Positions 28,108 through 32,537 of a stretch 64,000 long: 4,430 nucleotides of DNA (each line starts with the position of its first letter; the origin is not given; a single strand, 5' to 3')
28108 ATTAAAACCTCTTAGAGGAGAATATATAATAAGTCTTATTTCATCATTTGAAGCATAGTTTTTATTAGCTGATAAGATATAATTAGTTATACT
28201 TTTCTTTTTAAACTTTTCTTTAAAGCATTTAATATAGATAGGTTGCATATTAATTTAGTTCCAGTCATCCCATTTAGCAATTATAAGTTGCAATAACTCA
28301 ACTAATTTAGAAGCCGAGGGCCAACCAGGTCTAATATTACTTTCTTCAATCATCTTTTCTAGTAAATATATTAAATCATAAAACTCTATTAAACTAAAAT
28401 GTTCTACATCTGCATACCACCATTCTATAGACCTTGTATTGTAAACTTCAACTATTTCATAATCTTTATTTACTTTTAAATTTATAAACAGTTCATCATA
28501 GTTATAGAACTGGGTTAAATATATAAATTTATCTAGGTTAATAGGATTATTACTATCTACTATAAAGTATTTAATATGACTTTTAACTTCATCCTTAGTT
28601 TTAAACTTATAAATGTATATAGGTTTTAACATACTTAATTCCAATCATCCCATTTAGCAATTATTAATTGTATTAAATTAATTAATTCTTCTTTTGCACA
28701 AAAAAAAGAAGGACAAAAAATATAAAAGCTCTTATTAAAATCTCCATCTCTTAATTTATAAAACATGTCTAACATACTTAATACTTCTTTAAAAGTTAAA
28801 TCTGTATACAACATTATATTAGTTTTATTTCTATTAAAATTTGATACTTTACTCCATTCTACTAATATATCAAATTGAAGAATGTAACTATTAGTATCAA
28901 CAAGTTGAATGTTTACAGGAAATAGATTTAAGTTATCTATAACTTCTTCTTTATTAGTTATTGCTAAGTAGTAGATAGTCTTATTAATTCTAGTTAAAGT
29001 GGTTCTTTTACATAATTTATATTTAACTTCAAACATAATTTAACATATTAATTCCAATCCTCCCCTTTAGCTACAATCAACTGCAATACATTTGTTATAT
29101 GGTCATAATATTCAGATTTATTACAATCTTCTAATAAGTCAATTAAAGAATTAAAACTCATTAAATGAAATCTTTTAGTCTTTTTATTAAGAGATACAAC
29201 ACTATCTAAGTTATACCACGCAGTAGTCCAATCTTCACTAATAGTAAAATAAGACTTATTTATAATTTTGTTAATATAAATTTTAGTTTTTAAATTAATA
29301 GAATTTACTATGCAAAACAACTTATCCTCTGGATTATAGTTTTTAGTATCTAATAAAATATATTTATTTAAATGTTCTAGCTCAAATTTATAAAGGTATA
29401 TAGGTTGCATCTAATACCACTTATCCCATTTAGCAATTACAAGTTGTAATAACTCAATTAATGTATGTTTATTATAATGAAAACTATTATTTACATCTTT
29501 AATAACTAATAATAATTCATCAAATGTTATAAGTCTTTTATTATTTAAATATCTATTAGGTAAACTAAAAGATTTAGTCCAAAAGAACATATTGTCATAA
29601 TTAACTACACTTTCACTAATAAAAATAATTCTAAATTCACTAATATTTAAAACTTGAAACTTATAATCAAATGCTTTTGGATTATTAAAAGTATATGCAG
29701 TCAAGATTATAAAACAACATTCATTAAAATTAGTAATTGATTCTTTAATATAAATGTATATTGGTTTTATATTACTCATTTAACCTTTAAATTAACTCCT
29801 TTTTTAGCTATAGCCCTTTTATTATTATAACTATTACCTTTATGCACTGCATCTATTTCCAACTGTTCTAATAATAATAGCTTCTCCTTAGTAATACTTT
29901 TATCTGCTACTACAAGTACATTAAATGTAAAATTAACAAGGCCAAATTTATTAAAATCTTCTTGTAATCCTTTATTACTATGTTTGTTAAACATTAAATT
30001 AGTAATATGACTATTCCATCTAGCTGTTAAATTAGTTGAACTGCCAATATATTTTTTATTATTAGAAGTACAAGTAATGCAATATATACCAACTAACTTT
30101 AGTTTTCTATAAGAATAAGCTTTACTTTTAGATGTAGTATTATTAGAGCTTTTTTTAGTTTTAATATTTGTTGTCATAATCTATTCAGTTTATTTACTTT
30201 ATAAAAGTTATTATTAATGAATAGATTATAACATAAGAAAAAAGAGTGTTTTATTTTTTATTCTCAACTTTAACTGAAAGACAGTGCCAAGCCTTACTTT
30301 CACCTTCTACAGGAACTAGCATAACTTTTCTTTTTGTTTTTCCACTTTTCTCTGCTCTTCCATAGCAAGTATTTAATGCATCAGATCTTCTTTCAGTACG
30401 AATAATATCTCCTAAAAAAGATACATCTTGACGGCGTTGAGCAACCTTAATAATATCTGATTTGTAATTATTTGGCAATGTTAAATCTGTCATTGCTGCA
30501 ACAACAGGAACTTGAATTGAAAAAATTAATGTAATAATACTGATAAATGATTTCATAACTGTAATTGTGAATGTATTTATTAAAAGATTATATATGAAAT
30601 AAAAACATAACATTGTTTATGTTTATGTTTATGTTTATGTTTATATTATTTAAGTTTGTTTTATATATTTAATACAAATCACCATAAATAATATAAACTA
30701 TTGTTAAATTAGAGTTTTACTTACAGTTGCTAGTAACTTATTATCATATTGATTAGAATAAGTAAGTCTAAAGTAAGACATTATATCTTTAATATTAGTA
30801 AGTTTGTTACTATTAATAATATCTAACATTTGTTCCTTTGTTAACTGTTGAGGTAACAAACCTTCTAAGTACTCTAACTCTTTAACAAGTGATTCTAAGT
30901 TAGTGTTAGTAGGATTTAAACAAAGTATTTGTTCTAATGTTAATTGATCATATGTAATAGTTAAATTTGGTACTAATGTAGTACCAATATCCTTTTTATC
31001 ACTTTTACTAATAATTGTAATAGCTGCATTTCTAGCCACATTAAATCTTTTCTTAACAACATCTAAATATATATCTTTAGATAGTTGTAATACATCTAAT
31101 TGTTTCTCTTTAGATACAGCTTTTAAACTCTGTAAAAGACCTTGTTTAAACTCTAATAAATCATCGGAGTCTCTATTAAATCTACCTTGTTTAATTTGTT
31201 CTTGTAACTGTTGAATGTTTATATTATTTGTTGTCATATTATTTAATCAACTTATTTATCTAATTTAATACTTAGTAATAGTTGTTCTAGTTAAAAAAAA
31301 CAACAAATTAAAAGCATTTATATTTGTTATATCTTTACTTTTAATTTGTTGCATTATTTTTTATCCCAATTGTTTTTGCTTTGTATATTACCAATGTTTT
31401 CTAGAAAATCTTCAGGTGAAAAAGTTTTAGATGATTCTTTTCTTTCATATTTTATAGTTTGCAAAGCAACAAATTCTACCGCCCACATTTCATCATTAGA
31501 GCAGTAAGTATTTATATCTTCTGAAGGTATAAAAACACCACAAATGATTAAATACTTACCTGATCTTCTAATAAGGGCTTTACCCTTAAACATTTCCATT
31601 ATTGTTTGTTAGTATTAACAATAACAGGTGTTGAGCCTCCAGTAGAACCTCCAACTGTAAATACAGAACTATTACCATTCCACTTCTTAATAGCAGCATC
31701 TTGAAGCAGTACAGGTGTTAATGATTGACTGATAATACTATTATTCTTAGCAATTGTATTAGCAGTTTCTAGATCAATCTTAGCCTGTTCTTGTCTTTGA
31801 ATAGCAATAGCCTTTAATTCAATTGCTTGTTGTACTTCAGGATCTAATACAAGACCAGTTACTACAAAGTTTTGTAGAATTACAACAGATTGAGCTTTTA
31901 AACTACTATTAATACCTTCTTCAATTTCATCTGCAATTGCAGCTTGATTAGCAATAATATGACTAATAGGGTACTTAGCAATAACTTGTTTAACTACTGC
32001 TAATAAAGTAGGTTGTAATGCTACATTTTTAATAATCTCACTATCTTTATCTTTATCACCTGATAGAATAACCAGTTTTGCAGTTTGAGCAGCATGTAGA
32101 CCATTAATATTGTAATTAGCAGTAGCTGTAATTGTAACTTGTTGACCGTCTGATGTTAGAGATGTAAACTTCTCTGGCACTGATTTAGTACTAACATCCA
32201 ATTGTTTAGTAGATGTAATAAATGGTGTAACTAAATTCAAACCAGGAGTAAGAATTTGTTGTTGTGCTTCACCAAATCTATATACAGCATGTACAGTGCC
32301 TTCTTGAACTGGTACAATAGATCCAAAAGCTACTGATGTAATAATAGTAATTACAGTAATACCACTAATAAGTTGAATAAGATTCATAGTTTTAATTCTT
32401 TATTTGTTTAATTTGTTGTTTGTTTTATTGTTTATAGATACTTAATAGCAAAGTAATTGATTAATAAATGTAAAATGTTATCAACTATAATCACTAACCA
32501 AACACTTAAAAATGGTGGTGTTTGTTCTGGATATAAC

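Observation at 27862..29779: Tandem array of five diverged paralogs (about 120-133 aa) with a strictly conserved C-terminal LQL(V/I)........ tail, followed by a GIY-YIG endonuclease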

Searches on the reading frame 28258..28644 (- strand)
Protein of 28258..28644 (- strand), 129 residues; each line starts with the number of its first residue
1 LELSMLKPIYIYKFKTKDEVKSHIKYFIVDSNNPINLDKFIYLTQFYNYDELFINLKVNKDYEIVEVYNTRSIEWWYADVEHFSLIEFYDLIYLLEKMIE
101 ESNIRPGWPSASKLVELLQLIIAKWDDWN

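Call 4: search_protein_families(library=pfam, proteins=[window:28258-28644:-], max_evalue=1)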
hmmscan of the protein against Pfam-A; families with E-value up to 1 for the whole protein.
window:28258-28644:- (129 aa): 0 families

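Call 5: search_protein_families(library=phrogs, proteins=[window:28258-28644:-], max_evalue=1)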
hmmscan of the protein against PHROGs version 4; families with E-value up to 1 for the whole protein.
window:28258-28644:- (129 aa): 2 families
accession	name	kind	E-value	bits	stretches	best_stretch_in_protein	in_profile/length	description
phrog_14961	-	unknown function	0.086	14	1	11-34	18-41/62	-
phrog_32175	-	unknown function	0.17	13.3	1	89-115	24-50/88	-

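Call 23: search_solved_structures(query=A2, max_evalue=10)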
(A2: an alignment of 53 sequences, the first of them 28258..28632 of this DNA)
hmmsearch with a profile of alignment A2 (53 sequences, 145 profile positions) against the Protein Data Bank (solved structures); distinct sequences matched with E-value up to 10: 2.
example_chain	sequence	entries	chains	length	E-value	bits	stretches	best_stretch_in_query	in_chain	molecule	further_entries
9rdd_A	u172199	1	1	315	0.88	13.3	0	69-134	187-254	Isoflavone reductase homolog A622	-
9qrg_A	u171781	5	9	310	1.2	12.8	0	69-120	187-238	Isoflavone reductase homolog A622-like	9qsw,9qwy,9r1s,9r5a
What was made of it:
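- On Any curated protein family (Pfam-A, PHROGs v4, NCBIfam 20, PADLOC 2.0, PDB sequences) - the five paralogs: A PDB profile search gives best E 0.88 (call 23).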

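Call 30: predict_structure(alignment_id=A3)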
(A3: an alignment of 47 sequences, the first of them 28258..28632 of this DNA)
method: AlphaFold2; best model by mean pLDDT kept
length: 125 residues; sequences in the alignment: 47
mean_pLDDT: 94.0   pTM: 0.88
mean pLDDT of the five models: 94.0, 93.8, 93.5, 93.4, 93.2
residues with pLDDT >= 90: 109; 70-90: 16; 50-70: 0; < 50: 0
segments of 3 or more residues with pLDDT < 50: none
pLDDT, mean of each block of 10 residues (from residue 1): 94 86 96 95 94 97 94 93 98 94 90 98 95
secondary structure, 60 per line:
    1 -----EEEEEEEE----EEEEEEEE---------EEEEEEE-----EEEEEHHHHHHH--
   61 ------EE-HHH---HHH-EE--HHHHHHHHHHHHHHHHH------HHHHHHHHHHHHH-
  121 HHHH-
elements in order: E6-13 E18-25 E35-41 E47-51 H52-58 H84-100 H107-119 H121-124
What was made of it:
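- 28255..28632 (-): Array copy W2 (125 aa from ATG 28632, class E), tail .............; the modelled copy. AF2 model pLDDT 94, pTM 0.88: four beta-strands followed by helices, with the tail forming helices 107-119 and 121-124 (call 30).
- On T4 internal-protein type locus: The shared N-terminal motif PIYIY is modelled as core strand beta-1 at pLDDT above 90 (call 30), and the main shared motif is C-terminal.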

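Call 35: search_protein_families(library=padloc, proteins=[window:28258-28632:-], max_evalue=1)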
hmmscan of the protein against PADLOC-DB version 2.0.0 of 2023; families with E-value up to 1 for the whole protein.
window:28258-28632:- (125 aa): 0 families

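Call 38: fold_search(model_id=the predicted structure, library=viral)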
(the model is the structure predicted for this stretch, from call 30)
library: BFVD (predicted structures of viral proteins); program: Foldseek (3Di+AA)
matches with E <= 10: 233; with E <= 0.001: 0
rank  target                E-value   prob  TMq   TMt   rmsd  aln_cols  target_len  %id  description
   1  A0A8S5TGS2            4.1e-01  0.08  0.20  0.09  11.0        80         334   20  Uncharacterized protein [Myoviridae sp. ctIty1]
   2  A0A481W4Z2            4.4e-01  0.13  0.20  0.14   9.7        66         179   15  Uncharacterized protein [Pseudomonas phage Psa21]
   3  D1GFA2                6.1e-01  0.18  0.27  0.34  13.2       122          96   14  Uncharacterized protein [Betafusellovirus yellowstonense]
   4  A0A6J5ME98            8.9e-01  0.06  0.21  0.22  14.0       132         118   11  Uncharacterized protein [uncultured Caudovirales phage]
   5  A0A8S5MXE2            9.5e-01  0.15  0.31  0.21  11.6       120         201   12  Uncharacterized protein [Myoviridae sp. ct3wi9]
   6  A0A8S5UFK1            9.5e-01  0.08  0.25  0.10  13.7       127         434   11  Uncharacterized protein [Myoviridae sp. ctcyQ27]
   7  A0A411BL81            9.5e-01  0.06  0.26  0.25  11.1       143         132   10  Uncharacterized protein [Staphylococcus phage CH1]
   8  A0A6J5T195            1.2e+00  0.02  0.18  0.18  19.0       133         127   10  Uncharacterized protein [uncultured Caudovirales phage]
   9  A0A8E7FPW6            1.3e+00  0.06  0.22  0.25   8.6        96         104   14  (no name in the UniProt tables at hand)
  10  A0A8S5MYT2            1.4e+00  0.10  0.24  0.30   7.1        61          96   11  Uncharacterized protein [Myoviridae sp. ctRRy11]
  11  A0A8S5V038            1.4e+00  0.07  0.26  0.17   9.8       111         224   14  Uncharacterized protein [Siphoviridae sp. ctBeL15]
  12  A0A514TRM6            1.4e+00  0.06  0.18  0.11  11.2        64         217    2  (no name in the UniProt tables at hand)
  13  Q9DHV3                1.5e+00  0.04  0.17  0.11  10.3        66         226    9  Early protein OPG038 [Yaba-like disease virus]
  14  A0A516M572            1.5e+00  0.02  0.16  0.20  21.8       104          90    9  (no name in the UniProt tables at hand)
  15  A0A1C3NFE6            1.6e+00  0.03  0.22  0.13  13.1       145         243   12  (no name in the UniProt tables at hand)
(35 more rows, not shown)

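Call 42: fold_search(model_id=the predicted structure, library=pdb)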
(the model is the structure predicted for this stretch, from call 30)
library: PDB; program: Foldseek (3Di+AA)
matches with E <= 10: 100; with E <= 0.001: 0
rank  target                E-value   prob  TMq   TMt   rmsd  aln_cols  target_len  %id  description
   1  2v5p_A                6.9e-01  0.25  0.23  0.07   5.7        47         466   13  COMPLEX STRUCTURE OF HUMAN IGF2R DOMAINS 11-13 BOUND TO IGF-II (released 2007-12-11)
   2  2o8r_A                6.9e-01  0.05  0.16  0.04  14.6        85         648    9  Crystal Structure of Polyphosphate Kinase from Porphyromonas Gingivalis (released 2006-12-19)
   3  9btq                  6.9e-01  0.04  0.19  0.19  23.1       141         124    8  Cryo-EM structure of extracellular tube from Microcystis Aeruginosa pcc 7806SL (released 2025-05-14)
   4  6z32_A                9.0e-01  0.12  0.21  0.05   5.2        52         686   17  Human cation-independent mannose 6-phosphate/IGF2 receptor domains 7-11 (released 2020-08-19)
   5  4hkj_D                9.5e-01  0.02  0.15  0.12  15.0       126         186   13  Structure of Cowpox CPXV203 in complex with MHCI (H-2Kb) (released 2012-11-14)
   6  4ebj_A                1.1e+00  0.06  0.26  0.14  17.3       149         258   13  Crystal structure of aminoglycoside 4'-O-adenylyltransferase ANT(4')-IIb, apo (released 2012-04-04)
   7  6um2_A                1.3e+00  0.20  0.27  0.03   5.3        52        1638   10  Structure of M-6-P/IGFII Receptor and IGFII complex (released 2020-02-26)
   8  8hxa_A                1.3e+00  0.04  0.16  0.11   6.3        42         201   17  Cryo-EM structure of MPXV M2 in complex with human B7.1 (released 2023-08-30)
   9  2v5o                  1.4e+00  0.13  0.23  0.06   6.3        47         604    8  STRUCTURE OF HUMAN IGF2R DOMAINS 11-14 (released 2007-12-11)
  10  2v5n                  1.5e+00  0.20  0.25  0.12   5.4        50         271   12  STRUCTURE OF HUMAN IGF2R DOMAINS 11-12 (released 2007-12-11)
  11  8po5_B                1.6e+00  0.03  0.19  0.19  16.6       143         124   11  Lactobacillus plantarum LpdD (released 2024-01-17)
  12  3k42_A                1.8e+00  0.08  0.21  0.18   6.5        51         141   16  Crystal structure of sCD-MPR mutant E19Q/K137M pH 7.0 (released 2009-11-24)
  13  8fxx_A                1.8e+00  0.06  0.18  0.12   7.9        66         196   12  Cryo-EM structure of cowpox virus M2 in complex with human B7.2 (heptameric ring) (released 2025-02-05)
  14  6cqm_D                1.8e+00  0.05  0.21  0.25   8.8        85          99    4  Crystal Structure of mitochondrial single-stranded DNA binding proteins from S. cerevisiae, Rim1 (Form2) (released 2018-05-30)
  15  4ebk_A                2.1e+00  0.04  0.26  0.14  17.4       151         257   13  Crystal structure of aminoglycoside 4'-O-adenylyltransferase ANT(4')-IIb, tobramycin-bound (released 2012-04-04)
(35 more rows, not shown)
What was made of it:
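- On Any known fold (PDB, BFVD) - paralog W2 model: Foldseek PDB best E 0.69 and BFVD best E 0.41, with TM at most 0.34 (calls 38, 42).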

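Call 43: search_protein_representatives(alignment_id=A3)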
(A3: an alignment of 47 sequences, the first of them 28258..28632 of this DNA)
Query: 47 sequences, 127 profile positions. Proteins with E-value up to 0.001 (for the whole library): 40; up to 1e-10: 29; up to 1e-30: 0. The best 40 are listed.
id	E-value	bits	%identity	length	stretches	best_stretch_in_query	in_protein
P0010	3.3e-29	118.3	-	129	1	3-127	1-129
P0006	6.9e-28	114.0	-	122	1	1-127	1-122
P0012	1.3e-27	113.1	-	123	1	1-127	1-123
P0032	1.5e-27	113.0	-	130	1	3-127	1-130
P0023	3.3e-27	111.9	-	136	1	4-127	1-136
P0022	4.3e-26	108.3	-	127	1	1-127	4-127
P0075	2.7e-25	105.7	-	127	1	3-127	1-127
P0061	1.4e-23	100.2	-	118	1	1-127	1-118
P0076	7.7e-22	94.5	-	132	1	3-127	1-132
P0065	1.6e-21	93.5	-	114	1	3-127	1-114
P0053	5.3e-21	91.8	-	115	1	4-127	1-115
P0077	3.1e-20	89.3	-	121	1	3-127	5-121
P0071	5.8e-20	88.4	-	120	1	1-127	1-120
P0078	1.0e-19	87.6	-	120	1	3-127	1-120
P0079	1.4e-19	87.2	-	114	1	3-127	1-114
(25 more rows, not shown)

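Call 47: find_related_loci(query=A3, collection=viral_contigs, flank=6000)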
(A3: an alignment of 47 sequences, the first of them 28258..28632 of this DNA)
Query A3 (125 aa) in viral_contigs; peptide patterns used: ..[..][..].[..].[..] (x = any residue, [..] = any of these).
17 stretches matched a pattern, but none encodes a relative of the query by tblastn (E <= 1e-3).

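Call 50: find_related_loci(query=A3, collection=genome_contigs, flank=8000)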
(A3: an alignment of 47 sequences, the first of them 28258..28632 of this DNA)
Query A3 (125 aa) in genome_contigs; peptide patterns used: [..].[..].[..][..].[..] (x = any residue, [..] = any of these).
44 stretches matched a pattern, but none encodes a relative of the query by tblastn (E <= 1e-3).

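Call 51: find_related_loci(query=A3, collection=metagenome_contigs, flank=8000)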
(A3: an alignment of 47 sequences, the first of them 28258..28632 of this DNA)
Query A3 (125 aa) in metagenome_contigs; peptide patterns used: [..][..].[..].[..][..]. (x = any residue, [..] = any of these).
83 stretches matched a pattern, but none encodes a relative of the query by tblastn (E <= 1e-3).
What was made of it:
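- Tried and rejected: IMG/VR, GTDB genome and JGI metagenome pattern scans for more loci or a host hint: pattern hits but no confirmed relative (calls 47, 50, 51).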

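Call 63: search_protein_families(library=ncbifam, proteins=[window:28258-28632:-], max_evalue=0.1)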
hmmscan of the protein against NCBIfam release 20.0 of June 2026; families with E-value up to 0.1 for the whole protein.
window:28258-28632:- (125 aa): 2 families
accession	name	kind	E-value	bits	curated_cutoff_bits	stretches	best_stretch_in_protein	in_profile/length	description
NF045531.1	SidP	equivalog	0.0094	14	890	1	17-101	451-530/870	Dot/Icm T4SS effector PI-3-phosphatase SidP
NF041650.1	nod_mtase_NodS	equivalog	0.023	14.4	300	1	65-101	82-118/190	nodulation methyltransferase NodS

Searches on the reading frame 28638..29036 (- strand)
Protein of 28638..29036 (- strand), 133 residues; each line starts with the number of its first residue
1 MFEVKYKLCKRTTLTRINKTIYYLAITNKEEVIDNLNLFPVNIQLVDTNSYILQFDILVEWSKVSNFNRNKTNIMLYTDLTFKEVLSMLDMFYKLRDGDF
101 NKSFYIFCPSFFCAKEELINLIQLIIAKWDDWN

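Call 4: search_protein_families(library=pfam, proteins=[window:28638-29036:-], max_evalue=1)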
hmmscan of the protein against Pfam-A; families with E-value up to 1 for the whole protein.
window:28638-29036:- (133 aa): 1 family
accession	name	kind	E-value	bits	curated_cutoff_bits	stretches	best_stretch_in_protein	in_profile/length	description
PF14947.12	HTH_45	-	0.013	15.9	25.5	1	62-93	13-44/77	Winged helix-turn-helix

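Call 5: search_protein_families(library=phrogs, proteins=[window:28638-29036:-], max_evalue=1)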
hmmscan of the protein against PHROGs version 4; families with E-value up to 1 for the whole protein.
window:28638-29036:- (133 aa): 0 families

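Call 35: search_protein_families(library=padloc, proteins=[window:28638-29036:-], max_evalue=1)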
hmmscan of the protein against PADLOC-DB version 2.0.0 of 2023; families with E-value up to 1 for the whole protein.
window:28638-29036:- (133 aa): 0 families

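Call 63: search_protein_families(library=ncbifam, proteins=[window:28638-29036:-], max_evalue=0.1)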
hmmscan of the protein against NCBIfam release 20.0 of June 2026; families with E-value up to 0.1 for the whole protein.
window:28638-29036:- (133 aa): 0 families

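Call 78: predict_structure(alignment_id=A5)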
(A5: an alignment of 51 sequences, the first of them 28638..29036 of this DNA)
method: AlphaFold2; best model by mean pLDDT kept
length: 133 residues; sequences in the alignment: 51
mean_pLDDT: 48.4   pTM: 0.49
mean pLDDT of the five models: 48.4, 46.7, 46.1, 44.8, 43.1
residues with pLDDT >= 90: 0; 70-90: 14; 50-70: 31; < 50: 88
segments of 3 or more residues with pLDDT < 50: 1-43, 45-53, 55-78, 101-112
pLDDT, mean of each block of 10 residues (from residue 1): 34 31 32 44 45 47 44 42 69 66 41 61 70 58
secondary structure, 60 per line:
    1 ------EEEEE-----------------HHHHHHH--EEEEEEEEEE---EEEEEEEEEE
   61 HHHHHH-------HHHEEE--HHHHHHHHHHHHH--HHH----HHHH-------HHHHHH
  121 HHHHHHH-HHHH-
elements in order: E7-11 H29-35 E38-47 E51-60 H61-66 E77-79 H82-94 H104-107 H115-127 H129-132
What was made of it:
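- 28635..29036 (-): Array copy W3 (133 aa, class A, the only class present in all eight genomes), with an N-terminal extension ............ Its own structure model is low confidence (pLDDT 48, call 78).
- The class A model failed (pLDDT 48, call 78).
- Tried and rejected: A second model for class A (W3): pLDDT 48, so it cannot confirm the shared fold for that class (call 78).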

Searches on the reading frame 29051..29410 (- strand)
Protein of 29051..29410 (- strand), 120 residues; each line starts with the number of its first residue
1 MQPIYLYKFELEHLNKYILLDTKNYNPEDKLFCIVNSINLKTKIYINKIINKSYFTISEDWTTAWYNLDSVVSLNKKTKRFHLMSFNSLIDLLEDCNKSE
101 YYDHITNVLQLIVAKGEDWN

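Call 4: search_protein_families(library=pfam, proteins=[window:29051-29410:-], max_evalue=1)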
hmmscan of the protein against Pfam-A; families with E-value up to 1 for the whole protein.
window:29051-29410:- (120 aa): 3 families
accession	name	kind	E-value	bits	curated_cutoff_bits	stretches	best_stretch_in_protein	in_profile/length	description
PF10075.15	CSN8_PSD8_EIF3K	-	0.015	15.7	23.7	1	22-78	63-119/144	CSN8/PSMD8/EIF3K family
PF15565.11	Imm30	-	0.084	13.4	27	1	75-119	38-80/98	Immunity protein 30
PF08958.15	DUF1871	-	0.16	12.8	22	1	53-98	18-62/77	Domain of unknown function (DUF1871)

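Call 5: search_protein_families(library=phrogs, proteins=[window:29051-29410:-], max_evalue=1)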
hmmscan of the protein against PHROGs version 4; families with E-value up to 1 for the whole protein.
window:29051-29410:- (120 aa): 1 family
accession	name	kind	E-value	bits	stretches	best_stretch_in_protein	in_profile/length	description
phrog_20360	-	unknown function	0.0039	18.1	1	23-57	26-58/60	-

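Call 35: search_protein_families(library=padloc, proteins=[window:29051-29410:-], max_evalue=1)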
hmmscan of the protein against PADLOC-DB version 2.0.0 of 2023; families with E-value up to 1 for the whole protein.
window:29051-29410:- (120 aa): 0 families

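Call 63: search_protein_families(library=ncbifam, proteins=[window:29051-29410:-], max_evalue=0.1)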
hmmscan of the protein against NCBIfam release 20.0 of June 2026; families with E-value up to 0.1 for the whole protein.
window:29051-29410:- (120 aa): 0 families

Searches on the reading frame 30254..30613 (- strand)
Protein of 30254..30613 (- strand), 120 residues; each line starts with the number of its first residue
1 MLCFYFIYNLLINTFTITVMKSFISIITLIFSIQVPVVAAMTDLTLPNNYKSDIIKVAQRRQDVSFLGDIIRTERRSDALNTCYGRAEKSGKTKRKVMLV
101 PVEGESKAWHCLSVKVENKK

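Call 35: search_protein_families(library=padloc, proteins=[window:30254-30613:-], max_evalue=1)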
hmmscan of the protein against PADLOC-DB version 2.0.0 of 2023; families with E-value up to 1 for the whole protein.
window:30254-30613:- (120 aa): 0 families

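Call 63: search_protein_families(library=ncbifam, proteins=[window:30254-30613:-], max_evalue=0.1)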
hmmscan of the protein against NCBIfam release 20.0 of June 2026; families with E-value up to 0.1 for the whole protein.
window:30254-30613:- (120 aa): 1 family
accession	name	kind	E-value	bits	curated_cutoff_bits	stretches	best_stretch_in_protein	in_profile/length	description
NF010134.0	PRK13608.1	equivalog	0.058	12.4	557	1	10-50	107-143/391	diglucosyl diacylglycerol synthase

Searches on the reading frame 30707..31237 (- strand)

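Call 91: search_protein_families(library=pfam, proteins=[window:30707-31237:-], max_evalue=0.01)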
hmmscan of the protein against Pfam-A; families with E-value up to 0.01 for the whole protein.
window:30707-31237:- (177 aa): 1 family
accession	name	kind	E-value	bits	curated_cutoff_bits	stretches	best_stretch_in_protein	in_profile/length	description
PF21861.2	RepB_C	-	0.0036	17.7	27.3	1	136-159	10-33/58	Replication protein RepB, C-terminal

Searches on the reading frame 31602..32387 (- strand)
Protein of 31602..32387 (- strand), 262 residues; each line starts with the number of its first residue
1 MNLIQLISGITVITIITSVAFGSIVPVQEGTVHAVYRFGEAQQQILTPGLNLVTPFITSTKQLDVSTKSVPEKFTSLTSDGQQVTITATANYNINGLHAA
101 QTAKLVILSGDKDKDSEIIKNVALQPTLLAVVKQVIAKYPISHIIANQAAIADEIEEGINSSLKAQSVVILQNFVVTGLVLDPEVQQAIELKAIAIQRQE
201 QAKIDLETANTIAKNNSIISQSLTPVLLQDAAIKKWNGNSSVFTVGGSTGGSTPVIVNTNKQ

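Call 91: search_protein_families(library=pfam, proteins=[window:31602-32387:-], max_evalue=0.01)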
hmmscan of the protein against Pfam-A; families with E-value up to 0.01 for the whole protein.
window:31602-32387:- (262 aa): 1 family
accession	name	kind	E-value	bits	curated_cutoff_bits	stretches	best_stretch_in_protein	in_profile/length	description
PF01145.31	Band_7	-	6.9e-25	88.5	23.6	1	27-206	3-172/176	SPFH domain / Band 7 family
